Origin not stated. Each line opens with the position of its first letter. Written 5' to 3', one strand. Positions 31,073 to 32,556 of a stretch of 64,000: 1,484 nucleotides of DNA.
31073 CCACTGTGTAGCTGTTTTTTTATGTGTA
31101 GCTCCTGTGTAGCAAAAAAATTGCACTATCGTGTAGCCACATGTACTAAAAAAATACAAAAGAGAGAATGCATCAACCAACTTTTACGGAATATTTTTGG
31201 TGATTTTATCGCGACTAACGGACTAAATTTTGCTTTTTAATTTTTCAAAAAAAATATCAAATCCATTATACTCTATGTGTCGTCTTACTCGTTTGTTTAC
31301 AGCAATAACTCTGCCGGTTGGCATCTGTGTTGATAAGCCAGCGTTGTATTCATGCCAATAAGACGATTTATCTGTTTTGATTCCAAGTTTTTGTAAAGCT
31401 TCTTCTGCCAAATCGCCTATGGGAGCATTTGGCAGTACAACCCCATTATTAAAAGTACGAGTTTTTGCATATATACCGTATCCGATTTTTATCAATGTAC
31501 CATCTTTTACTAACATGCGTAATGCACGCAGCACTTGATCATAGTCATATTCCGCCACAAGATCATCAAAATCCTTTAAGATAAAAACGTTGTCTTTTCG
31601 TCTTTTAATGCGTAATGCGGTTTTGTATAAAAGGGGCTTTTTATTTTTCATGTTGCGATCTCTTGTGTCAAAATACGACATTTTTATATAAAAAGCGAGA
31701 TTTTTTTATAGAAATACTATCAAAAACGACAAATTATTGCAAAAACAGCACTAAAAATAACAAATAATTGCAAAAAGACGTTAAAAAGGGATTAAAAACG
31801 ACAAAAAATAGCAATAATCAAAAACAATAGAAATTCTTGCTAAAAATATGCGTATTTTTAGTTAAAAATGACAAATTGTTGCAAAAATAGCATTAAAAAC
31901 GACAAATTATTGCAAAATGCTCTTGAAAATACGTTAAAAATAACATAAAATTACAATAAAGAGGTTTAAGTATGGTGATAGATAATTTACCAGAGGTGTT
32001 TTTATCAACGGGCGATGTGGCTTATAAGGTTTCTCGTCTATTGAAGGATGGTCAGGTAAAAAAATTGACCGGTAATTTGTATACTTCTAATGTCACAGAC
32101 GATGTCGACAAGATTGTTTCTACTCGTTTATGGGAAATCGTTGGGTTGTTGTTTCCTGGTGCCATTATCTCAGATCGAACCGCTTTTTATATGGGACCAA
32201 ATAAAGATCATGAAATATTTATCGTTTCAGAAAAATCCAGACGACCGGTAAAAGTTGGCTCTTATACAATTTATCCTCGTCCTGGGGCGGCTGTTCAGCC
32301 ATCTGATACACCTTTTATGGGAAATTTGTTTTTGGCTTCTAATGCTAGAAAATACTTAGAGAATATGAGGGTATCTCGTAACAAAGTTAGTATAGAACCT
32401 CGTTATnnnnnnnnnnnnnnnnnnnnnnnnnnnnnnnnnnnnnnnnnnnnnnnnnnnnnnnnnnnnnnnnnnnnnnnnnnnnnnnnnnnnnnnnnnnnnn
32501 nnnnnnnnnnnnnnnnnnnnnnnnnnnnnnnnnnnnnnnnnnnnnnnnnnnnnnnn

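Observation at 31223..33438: AbiEi-Fic fusion divergent from a DUF6088/AbiEi-like gene, separated by six iterated 24-bp operator-like repeats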

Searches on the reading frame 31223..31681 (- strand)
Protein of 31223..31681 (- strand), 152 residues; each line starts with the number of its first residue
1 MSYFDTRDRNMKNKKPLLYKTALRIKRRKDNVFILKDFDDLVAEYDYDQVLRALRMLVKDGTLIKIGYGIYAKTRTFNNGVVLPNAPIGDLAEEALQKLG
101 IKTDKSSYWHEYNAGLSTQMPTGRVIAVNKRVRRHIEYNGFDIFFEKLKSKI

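Call 4: search_protein_families(library=pfam, proteins=[window:31223-31681:-], max_evalue=1)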
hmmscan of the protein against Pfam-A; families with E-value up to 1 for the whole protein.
window:31223-31681:- (152 aa): 1 family
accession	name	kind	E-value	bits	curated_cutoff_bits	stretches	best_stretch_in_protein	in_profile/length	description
PF19570.5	DUF6088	-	0.0021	18.3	25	1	28-147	10-124/172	Family of unknown function (DUF6088)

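Call 5: search_protein_families(library=ncbifam, proteins=[window:31223-31681:-], max_evalue=1)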
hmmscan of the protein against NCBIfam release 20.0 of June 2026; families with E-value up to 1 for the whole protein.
window:31223-31681:- (152 aa): 1 family
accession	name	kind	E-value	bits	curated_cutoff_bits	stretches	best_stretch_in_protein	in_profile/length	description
NF047376.1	TAA_AbiEi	equivalog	0.006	16.3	150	1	20-77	8-65/172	type IV toxin-antitoxin system AbiEi family antitoxin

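Call 6: search_protein_families(library=padloc, proteins=[window:31223-31681:-], max_evalue=1)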
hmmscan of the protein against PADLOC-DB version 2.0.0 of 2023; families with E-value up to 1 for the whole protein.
window:31223-31681:- (152 aa): 15 families
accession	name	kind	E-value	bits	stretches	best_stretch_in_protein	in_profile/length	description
PDLC02229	AbiEi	-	5.6e-37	125.3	1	23-146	9-130/131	AbiEi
PDLC02258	AbiEi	-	2.9e-33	113.7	1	20-146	70-194/196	AbiEi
PDLC02226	AbiEi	-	1.9e-11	42.2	1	26-136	12-118/202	AbiEi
PDLC02255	AbiEi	-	0.0002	19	1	27-75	10-58/186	AbiEi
PDLC02247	AbiEi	-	0.00026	18.9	1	54-134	50-127/215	AbiEi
PDLC02232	AbiEi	-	0.00058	17.8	1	19-78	7-65/177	AbiEi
PDLC02246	AbiEi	-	0.00061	17.4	1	49-134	37-118/230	AbiEi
PDLC02233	AbiEi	-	0.00064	17.4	1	23-76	10-61/214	AbiEi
PDLC02250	AbiEi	-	0.00078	17.3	1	53-135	34-111/197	AbiEi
PDLC02264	AbiEi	-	0.0015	16.6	1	30-138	17-122/205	AbiEi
PDLC02225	AbiEi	-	0.015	13.1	1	52-78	33-58/198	AbiEi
PDLC02236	AbiEi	-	0.015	12.9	1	43-131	24-113/207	AbiEi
PDLC02234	AbiEi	-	0.017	12.9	1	49-85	28-64/191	AbiEi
PDLC02228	AbiEi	-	0.018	12.3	1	52-74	54-76/216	AbiEi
PDLC02265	AbiEi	-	0.031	12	1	53-75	31-53/198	AbiEi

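Call 13: search_solved_structures(query=window:31223-31681:-, max_evalue=10, show_alignments=1)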
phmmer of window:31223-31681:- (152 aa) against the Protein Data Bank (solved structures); distinct sequences matched with E-value up to 10: 3.
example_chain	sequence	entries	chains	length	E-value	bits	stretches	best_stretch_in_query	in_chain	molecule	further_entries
7jil_D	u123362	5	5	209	0.17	15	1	11-78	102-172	50S ribosomal protein L4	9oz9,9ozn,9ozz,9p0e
8jsz_A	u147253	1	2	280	0.84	12.8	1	7-107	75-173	uridylate cyclase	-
2afb_A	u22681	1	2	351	1.3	12.2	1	82-105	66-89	2-keto-3-deoxygluconate kinase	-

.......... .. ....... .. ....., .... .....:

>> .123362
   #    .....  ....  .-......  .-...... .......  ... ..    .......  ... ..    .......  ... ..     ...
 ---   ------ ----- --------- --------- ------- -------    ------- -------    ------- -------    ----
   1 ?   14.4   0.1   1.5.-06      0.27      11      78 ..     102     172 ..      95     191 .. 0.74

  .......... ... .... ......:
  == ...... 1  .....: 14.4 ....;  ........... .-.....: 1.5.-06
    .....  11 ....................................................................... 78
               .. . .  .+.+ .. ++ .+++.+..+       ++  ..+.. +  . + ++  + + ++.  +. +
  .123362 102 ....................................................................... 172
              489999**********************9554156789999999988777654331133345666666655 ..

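Call 15: find_homologous_proteins(query=window:31223-31681:-)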
Query window:31223-31681:- (152 aa): 99 proteins with E <= 0.001 among 142 candidates.
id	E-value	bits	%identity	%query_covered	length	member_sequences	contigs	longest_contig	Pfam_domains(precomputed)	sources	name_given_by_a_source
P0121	6.6e-88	310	93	100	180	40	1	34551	-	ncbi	-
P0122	9.8e-83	293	95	93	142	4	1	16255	-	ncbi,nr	ncbi:MAG: hypothetical protein IKM94_03960 [Alphaproteobacteria bacterium]|nr:hypothetical protein [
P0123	4.2e-79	281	91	86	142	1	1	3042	-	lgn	-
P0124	4.7e-79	281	85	100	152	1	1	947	-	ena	-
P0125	1.3e-77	277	85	100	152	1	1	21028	-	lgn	-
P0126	1.8e-70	253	78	99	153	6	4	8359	-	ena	-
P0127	5.8e-65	236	76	93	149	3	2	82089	-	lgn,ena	-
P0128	6.1e-64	232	77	93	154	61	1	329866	-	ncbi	-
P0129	7.9e-62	225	76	93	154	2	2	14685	-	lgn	-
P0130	9.5e-62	225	71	97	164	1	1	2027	-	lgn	-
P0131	2.4e-60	221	71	93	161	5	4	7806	-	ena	-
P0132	6.0e-60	219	71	93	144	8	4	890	-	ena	-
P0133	7.7e-60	219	72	93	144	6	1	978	-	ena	-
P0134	1.1e-59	218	72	93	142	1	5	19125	-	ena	-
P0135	1.8e-59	218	70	93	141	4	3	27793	PF19570.6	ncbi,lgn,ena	-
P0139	1.6e-55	205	66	97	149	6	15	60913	-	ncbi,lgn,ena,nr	nr:MAG TPA: Transcriptional regulator, AbiEi antitoxin [Caudoviricetes sp.]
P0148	3.8e-48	181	62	91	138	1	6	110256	-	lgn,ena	-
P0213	1.6e-20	91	46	82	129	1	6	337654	PF19570.6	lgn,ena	-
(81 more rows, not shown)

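Call 21: search_solved_structures(query=A2, max_evalue=10, show_alignments=2)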
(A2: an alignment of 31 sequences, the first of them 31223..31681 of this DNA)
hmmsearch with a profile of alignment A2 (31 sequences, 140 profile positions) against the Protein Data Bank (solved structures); distinct sequences matched with E-value up to 10: 11.
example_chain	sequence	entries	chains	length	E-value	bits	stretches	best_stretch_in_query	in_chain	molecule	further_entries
1p4x_A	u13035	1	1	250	0.057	16.7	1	10-53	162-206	staphylococcal accessory regulator A homologue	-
8x02_A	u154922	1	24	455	0.44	13.8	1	3-90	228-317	Dihydrolipoyllysine-residue succinyltransferase component of 2-oxoglutarate dehydrogenase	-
6h05_A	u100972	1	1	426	0.46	13.8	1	3-90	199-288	Dihydrolipoyllysine-residue succinyltransferase component of 2-oxoglutarate dehydrogenase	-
7uol_D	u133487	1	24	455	0.51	13.6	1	3-90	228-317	Dihydrolipoyllysine-residue succinyltransferase component of 2-oxoglutarate dehydrogenase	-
3ju3_A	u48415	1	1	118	0.96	12.7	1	47-87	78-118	Probable 2-oxoacid ferredoxin oxidoreductase, alpha chain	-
9qhx_C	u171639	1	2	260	1.1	12.5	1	8-74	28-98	ABC transporter ATP-binding protein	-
9qhj_C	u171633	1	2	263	1.2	12.5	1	8-74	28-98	Probable o-antigen/lipopolysaccharide transport ATP-binding protein ABC transporter RfbE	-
9qhw_C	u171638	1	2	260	1.2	12.5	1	8-74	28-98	ABC transporter ATP-binding protein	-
9qfx_C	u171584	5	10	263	1.2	12.4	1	8-74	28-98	ABC transporter ATP-binding protein | Probable o-antigen/lipopolysaccharide transport ATP-binding protein ABC transporter RfbE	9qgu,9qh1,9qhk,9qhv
3b73_A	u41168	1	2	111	1.7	11.9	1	25-63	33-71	PhiH1 repressor-like protein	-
1mu2_B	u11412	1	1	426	7.2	9.9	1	36-86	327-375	HIV-2 RT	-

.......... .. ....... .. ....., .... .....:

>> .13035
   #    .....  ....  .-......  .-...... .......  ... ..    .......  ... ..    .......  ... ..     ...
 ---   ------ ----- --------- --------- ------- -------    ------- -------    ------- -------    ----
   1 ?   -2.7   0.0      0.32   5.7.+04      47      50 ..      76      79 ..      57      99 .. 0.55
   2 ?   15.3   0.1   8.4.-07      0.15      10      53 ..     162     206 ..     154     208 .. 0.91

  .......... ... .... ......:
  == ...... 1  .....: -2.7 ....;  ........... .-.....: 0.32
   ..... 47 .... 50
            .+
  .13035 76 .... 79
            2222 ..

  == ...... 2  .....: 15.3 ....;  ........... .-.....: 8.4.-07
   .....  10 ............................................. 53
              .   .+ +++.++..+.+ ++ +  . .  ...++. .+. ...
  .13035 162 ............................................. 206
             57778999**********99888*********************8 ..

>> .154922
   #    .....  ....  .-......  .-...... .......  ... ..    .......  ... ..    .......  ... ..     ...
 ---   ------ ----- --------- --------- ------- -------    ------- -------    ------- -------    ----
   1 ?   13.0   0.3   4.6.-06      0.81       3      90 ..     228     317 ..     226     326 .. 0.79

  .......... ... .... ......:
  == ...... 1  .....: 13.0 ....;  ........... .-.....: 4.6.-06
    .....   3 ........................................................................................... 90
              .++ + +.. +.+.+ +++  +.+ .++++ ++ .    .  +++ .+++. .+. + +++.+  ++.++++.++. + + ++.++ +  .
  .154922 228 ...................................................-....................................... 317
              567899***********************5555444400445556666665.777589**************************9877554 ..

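Call 28: find_encoding_contigs(protein=P0121, flank=6000, max_places=4)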
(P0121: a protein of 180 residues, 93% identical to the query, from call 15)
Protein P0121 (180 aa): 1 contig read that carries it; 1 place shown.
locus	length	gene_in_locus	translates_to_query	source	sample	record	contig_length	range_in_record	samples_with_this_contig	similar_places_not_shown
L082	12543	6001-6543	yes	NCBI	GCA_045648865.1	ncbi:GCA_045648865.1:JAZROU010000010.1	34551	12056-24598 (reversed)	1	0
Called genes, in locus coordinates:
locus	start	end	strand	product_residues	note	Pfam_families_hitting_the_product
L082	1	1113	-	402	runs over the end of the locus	PF13356:Arm-DNA-bind_3, PF00589:Phage_integrase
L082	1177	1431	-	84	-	PF12728:HTH_17 (weak)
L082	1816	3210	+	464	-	-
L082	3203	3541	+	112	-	-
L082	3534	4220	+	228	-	-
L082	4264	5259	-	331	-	PF08843:AbiEii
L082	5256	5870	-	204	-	PF19570:DUF6088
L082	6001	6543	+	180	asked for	-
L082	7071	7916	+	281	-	PF00293:NUDIX, PF00719:Pyrophosphatase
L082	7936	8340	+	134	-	PF00293:NUDIX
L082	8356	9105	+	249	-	PF03575:Peptidase_S51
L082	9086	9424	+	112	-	PF04266:ASCH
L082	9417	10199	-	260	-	PF00293:NUDIX, PF04266:ASCH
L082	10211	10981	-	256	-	PF01048:PNP_UDP_1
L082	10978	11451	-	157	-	PF00293:NUDIX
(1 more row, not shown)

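Call 79: find_encoding_contigs(protein=P0139, flank=3500, max_places=4)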
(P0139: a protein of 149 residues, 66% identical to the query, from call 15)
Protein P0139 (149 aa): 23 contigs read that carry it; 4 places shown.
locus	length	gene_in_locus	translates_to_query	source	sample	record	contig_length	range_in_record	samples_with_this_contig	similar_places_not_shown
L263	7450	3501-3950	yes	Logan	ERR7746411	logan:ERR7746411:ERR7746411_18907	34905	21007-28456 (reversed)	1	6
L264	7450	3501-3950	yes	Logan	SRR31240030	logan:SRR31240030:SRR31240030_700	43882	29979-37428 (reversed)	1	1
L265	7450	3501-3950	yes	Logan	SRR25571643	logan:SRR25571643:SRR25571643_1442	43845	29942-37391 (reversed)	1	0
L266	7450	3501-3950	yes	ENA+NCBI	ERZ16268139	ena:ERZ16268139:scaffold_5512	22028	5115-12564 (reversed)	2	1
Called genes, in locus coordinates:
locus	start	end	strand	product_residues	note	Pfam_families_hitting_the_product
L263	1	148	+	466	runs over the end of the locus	PF02195:ParB_N, PF13489:Methyltransf_23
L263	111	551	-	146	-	-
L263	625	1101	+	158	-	-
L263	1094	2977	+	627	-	PF05876:GpA_ATPase, PF08271:Zn_Ribbon_TF (faint), PF20454:GpA_nuclease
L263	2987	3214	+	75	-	PF02831:gpW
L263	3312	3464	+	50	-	-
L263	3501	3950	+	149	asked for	-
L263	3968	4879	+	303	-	PF08843:AbiEii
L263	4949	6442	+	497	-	PF05136:Phage_portal_2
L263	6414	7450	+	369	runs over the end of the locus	PF25145:NfeD1b_N, PF01343:Peptidase_S49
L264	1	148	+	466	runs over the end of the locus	PF02195:ParB_N, PF13489:Methyltransf_23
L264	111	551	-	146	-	-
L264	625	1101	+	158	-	-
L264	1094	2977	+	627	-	PF05876:GpA_ATPase, PF08271:Zn_Ribbon_TF (faint), PF20454:GpA_nuclease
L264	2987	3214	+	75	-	PF02831:gpW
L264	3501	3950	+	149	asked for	-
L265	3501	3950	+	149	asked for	-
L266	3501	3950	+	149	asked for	-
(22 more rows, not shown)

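Call 80: find_encoding_contigs(protein=P0148, flank=3500, max_places=3)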
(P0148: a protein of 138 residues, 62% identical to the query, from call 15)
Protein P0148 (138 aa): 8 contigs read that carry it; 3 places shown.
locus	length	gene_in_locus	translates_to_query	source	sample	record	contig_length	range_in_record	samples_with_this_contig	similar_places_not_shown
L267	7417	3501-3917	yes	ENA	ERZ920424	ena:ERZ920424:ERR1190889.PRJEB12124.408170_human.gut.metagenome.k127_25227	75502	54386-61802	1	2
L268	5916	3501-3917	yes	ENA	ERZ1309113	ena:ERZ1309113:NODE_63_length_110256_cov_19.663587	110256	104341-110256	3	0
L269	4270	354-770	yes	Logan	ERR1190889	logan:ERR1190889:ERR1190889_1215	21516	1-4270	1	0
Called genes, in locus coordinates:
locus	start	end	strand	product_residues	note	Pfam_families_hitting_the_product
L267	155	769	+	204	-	PF19570:DUF6088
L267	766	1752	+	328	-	PF08843:AbiEii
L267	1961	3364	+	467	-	PF04326:SLFN_AlbA_2, PF13749:HATPase_c_4, PF13412:HTH_24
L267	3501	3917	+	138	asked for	-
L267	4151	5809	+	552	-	PF04326:SLFN_AlbA_2, PF13749:HATPase_c_4, PF22168:DIP2311-like_C (faint)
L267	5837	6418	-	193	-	-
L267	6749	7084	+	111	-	-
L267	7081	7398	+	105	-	-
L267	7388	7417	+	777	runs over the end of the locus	PF03135:CagE_TrbE_VirB, PF13401:AAA_22 (faint), PF19044:P-loop_TraG (faint)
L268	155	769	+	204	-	PF19570:DUF6088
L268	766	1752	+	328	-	PF08843:AbiEii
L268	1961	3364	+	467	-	PF04326:SLFN_AlbA_2, PF13749:HATPase_c_4, PF13412:HTH_24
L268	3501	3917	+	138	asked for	-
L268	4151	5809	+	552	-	PF04326:SLFN_AlbA_2, PF13749:HATPase_c_4, PF22168:DIP2311-like_C (faint)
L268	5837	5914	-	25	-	?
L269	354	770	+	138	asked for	-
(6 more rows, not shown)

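Call 81: find_encoding_contigs(protein=P0213, flank=3500, max_places=3)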
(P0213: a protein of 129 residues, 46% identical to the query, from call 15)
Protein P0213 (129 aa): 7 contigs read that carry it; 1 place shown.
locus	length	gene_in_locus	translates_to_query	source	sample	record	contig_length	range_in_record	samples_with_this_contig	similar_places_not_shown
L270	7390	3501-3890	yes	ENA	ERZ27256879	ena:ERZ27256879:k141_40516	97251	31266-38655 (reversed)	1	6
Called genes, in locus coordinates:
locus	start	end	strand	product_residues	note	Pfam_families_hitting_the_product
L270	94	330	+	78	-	-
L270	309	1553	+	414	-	PF25856:MPN635_N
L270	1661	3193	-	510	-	-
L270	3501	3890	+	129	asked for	PF19570:DUF6088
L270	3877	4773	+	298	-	PF08843:AbiEii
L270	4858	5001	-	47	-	-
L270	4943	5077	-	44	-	-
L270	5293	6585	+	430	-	-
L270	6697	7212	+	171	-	PF00210:Ferritin, PF03232:COQ7 (faint)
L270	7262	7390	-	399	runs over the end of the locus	PF18626:Gln_deamidase_2 (weak)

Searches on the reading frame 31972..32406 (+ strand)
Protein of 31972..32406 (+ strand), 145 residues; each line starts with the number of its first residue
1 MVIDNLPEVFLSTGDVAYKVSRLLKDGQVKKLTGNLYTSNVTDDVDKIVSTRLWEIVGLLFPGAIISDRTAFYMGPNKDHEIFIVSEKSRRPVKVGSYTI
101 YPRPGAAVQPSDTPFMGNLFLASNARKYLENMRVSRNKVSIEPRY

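Call 51: predict_structure(alignment_id=A3)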
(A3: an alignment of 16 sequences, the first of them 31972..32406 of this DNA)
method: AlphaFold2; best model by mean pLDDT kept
length: 145 residues; sequences in the alignment: 16
mean_pLDDT: 87.4   pTM: 0.78
mean pLDDT of the five models: 87.4, 87.3, 87.2, 84.2, 83.9
residues with pLDDT >= 90: 96; 70-90: 32; 50-70: 13; < 50: 4
segments of 3 or more residues with pLDDT < 50: none
pLDDT, mean of each block of 10 residues (from residue 1): 75 86 92 93 94 94 93 91 89 95 93 93 90 64 50
secondary structure, 60 per line:
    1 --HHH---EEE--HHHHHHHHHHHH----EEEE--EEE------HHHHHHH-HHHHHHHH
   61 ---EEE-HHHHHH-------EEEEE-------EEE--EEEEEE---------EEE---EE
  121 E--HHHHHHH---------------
elements in order: E9-11 H14-25 E30-33 E36-38 H45-51 H53-60 E64-66 H68-73 E81-85 E93-95 E98-103 E113-115 E119-121 H124-130

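Call 53: fold_search(model_id=the predicted structure, library=pdb)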
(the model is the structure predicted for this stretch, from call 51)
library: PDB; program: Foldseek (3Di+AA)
matches with E <= 10: 75; with E <= 0.001: 0
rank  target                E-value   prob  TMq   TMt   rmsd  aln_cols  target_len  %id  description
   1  6y8q_A                1.4e-02  0.92  0.41  0.33   6.7       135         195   14  AbiEi antitoxin from Streptococcus agalactiae (released 2020-12-16)
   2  6y8q_D                2.4e-01  0.30  0.31  0.25   8.0       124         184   14  AbiEi antitoxin from Streptococcus agalactiae (released 2020-12-16)
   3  7amv_A                5.9e-01  0.07  0.19  0.04  12.0       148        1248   12  Atomic structure of the poxvirus transcription pre-initiation complex in the initially melted state (released 2021-10-06)
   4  6rfl_A                6.7e-01  0.06  0.18  0.04  12.3       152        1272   14  Structure of the complete Vaccinia DNA-dependent RNA polymerase complex (released 2019-12-11)
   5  6rid_A                9.3e-01  0.06  0.19  0.04  11.8       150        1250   13  Structure of Vaccinia Virus DNA-dependent RNA polymerase elongation complex (released 2019-12-18)
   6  8rqk_A                1.1e+00  0.05  0.18  0.04  12.9       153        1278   14  Structure of the complete Vaccinia DNA-dependent RNA polymerase complex at 2.65A resolution (released 2025-01-29)
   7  1ohg_A                1.2e+00  0.02  0.13  0.08  15.1       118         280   14  STRUCTURE OF THE DSDNA BACTERIOPHAGE HK97 MATURE EMPTY CAPSID (released 2003-12-11)
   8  9ex9_A                1.6e+00  0.04  0.19  0.04  12.3       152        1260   14  Cryo EM map and model of the vaccinia minimal RNA polymerase (released 2025-04-16)
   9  4ok0_A                1.7e+00  0.20  0.36  0.25   6.9       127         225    9  Crystal structure of putative nucleotidyltransferase from H. pylori (released 2014-04-09)
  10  2ewr                  1.7e+00  0.18  0.37  0.35   6.8       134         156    7  Crystal structure of a putative nucleotidyltransferase (tm1012) from Thermotoga maritima at 1.60 A resolution (released 2005-12-06)
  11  9exn_A                1.9e+00  0.03  0.19  0.04  13.0       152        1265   13  The vaccinia minimal RNA polymerase cryo EM structure at 1.9A resolution (released 2025-11-26)
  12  6ric_A                2.5e+00  0.15  0.19  0.03   5.6        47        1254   23  Structure of the core Vaccinia Virus DNA-dependent RNA polymerase complex (released 2019-12-18)
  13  7aoh_A                2.6e+00  0.03  0.19  0.04  11.6       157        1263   10  Atomic structure of the poxvirus late initially transcribing complex (released 2021-10-06)
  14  7aof_A                2.6e+00  0.03  0.18  0.04  12.4       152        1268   14  Atomic structure of the poxvirus transcription late pre-initiation complex (released 2021-10-06)
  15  9dbj_C                3.6e+00  0.04  0.19  0.14   4.4        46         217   13  Structure of Hailong HalB R164A mutant with non-hydrolyzable dATP (released 2025-05-07)
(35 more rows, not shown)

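Call 54: search_protein_families(library=pfam, alignment_id=A3, max_evalue=10)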
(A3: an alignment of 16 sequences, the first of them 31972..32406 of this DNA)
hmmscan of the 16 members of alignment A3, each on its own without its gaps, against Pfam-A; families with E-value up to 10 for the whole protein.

A. member 1, window:31972-32406:+ (145 aa): 0 families

B. families by the number of members that match (of 16 scanned): 4 families
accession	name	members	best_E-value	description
PF13338.12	AbiEi_4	2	6.9e-05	Transcriptional regulator, AbiEi antitoxin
PF24625.1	DUF7626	1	0.063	Domain of unknown function (DUF7626)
PF19570.5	DUF6088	1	0.069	Family of unknown function (DUF6088)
PF13414.12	TPR_11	1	0.25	TPR repeat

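Call 55: search_protein_families(library=padloc, alignment_id=A3, max_evalue=10)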
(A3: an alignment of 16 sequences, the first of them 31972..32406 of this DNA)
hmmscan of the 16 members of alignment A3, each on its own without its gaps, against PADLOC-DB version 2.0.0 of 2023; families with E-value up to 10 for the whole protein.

A. member 1, window:31972-32406:+ (145 aa): 3 families
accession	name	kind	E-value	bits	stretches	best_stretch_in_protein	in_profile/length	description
PDLC02269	AbiEi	-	0.0073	13.6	1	6-88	18-101/251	AbiEi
PDLC02238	AbiEi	-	0.021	12.7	1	16-74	14-64/180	AbiEi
PDLC02287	AbiEi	-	0.044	11.3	1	3-91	15-104/253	AbiEi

B. families by the number of members that match (of 16 scanned): 22 families
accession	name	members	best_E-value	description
PDLC02225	AbiEi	9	0.0011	AbiEi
PDLC02269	AbiEi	6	2.2e-05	AbiEi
PDLC02287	AbiEi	4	0.0018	AbiEi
PDLC02283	AbiEi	4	0.0044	AbiEi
PDLC02267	AbiEi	3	0.00083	AbiEi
PDLC02232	AbiEi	3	0.0051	AbiEi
PDLC02265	AbiEi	3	0.012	AbiEi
PDLC02226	AbiEi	2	0.00033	AbiEi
PDLC02270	AbiEi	2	0.0024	AbiEi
PDLC02230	AbiEi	2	0.0025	AbiEi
PDLC02233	AbiEi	2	0.0079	AbiEi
PDLC02235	AbiEi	2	0.011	AbiEi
PDLC02250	AbiEi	1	0.0024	AbiEi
PDLC02241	AbiEi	1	0.0025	AbiEi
PDLC02248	AbiEi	1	0.0039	AbiEi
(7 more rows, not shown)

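Call 87: search_protein_representatives(alignment_id=A3)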
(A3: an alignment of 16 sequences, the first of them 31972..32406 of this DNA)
Query: 16 sequences, 140 profile positions. Proteins with E-value up to 0.001 (for the whole library): 1258; up to 1e-10: 812; up to 1e-30: 170. The best 150 are listed.
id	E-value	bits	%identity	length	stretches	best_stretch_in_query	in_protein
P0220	2.0e-50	186.4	-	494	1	1-138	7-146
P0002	5.5e-50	185.0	-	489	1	3-139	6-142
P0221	9.5e-48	177.7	-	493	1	3-139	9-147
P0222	9.8e-48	177.7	-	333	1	1-138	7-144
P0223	3.2e-46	172.8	-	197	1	1-135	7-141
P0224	2.2e-45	170.0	-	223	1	3-138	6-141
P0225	3.9e-45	169.2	-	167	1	2-138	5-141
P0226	4.4e-45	169.1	-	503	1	4-139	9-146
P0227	5.2e-45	168.8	-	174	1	2-139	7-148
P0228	5.8e-45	168.7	-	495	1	3-138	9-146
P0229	7.4e-45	168.3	-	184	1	3-137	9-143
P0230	2.0e-44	166.9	-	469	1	1-139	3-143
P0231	3.7e-44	166.1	-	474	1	3-136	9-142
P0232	5.4e-44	165.5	-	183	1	3-136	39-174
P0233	6.2e-44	165.4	-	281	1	2-138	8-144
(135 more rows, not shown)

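Call 91: fold_search(model_id=the predicted structure, library=viral)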
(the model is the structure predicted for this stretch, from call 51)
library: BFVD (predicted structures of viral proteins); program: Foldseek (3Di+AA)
matches with E <= 10: 124; with E <= 0.001: 0
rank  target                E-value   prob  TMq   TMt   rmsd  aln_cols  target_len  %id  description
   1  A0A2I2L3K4            2.5e-01  0.16  0.26  0.13  14.2       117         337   19  Uncharacterized protein [Orpheovirus IHUMI-LCC2]
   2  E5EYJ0                6.7e-01  0.09  0.24  0.10  18.2       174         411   12  (no name in the UniProt tables at hand)
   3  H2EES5                6.7e-01  0.05  0.20  0.25  12.6       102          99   15  Putative AAA family ATPase [Moumouvirus sp. 'Monve']
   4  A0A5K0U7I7            1.1e+00  0.07  0.22  0.05   9.6       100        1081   11  Endonuclease V [Yasminevirus sp. GU-2018]
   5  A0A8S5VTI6            1.1e+00  0.14  0.33  0.29   7.9       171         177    8  (no name in the UniProt tables at hand)
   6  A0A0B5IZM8            1.3e+00  0.20  0.35  0.16   6.5       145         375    8  Uncharacterized protein [Pandoravirus inopinatum]
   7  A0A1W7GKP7            1.3e+00  0.02  0.17  0.13  14.4       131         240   11  Uncharacterized protein [Tenacibaculum phage pT24]
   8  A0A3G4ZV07            1.4e+00  0.06  0.22  0.11  12.3       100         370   18  Putative small RNA degrading nuclease 5-like protein [Dasosvirus sp.]
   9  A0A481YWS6            1.4e+00  0.04  0.19  0.09  12.3       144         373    8  DNA-directed RNA polymerase subunit [Marseillevirus LCMAC202]
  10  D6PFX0                1.7e+00  0.15  0.18  0.39   4.3        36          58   17  (no name in the UniProt tables at hand)
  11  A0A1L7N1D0            1.8e+00  0.14  0.34  0.35   5.4       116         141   13  Uncharacterized protein [Ralstonia phage RP12]
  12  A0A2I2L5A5            1.9e+00  0.03  0.16  0.07  14.1       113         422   10  Uncharacterized protein [Orpheovirus IHUMI-LCC2]
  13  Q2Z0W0                2.2e+00  0.14  0.35  0.32   6.8       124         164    8  Uncharacterized protein [Pseudomonas phage EL]
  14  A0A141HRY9            2.2e+00  0.10  0.18  0.20   5.9        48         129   27  (no name in the UniProt tables at hand)
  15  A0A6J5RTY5            2.6e+00  0.09  0.11  0.10  10.8        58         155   17  Uncharacterized protein [uncultured Caudovirales phage]
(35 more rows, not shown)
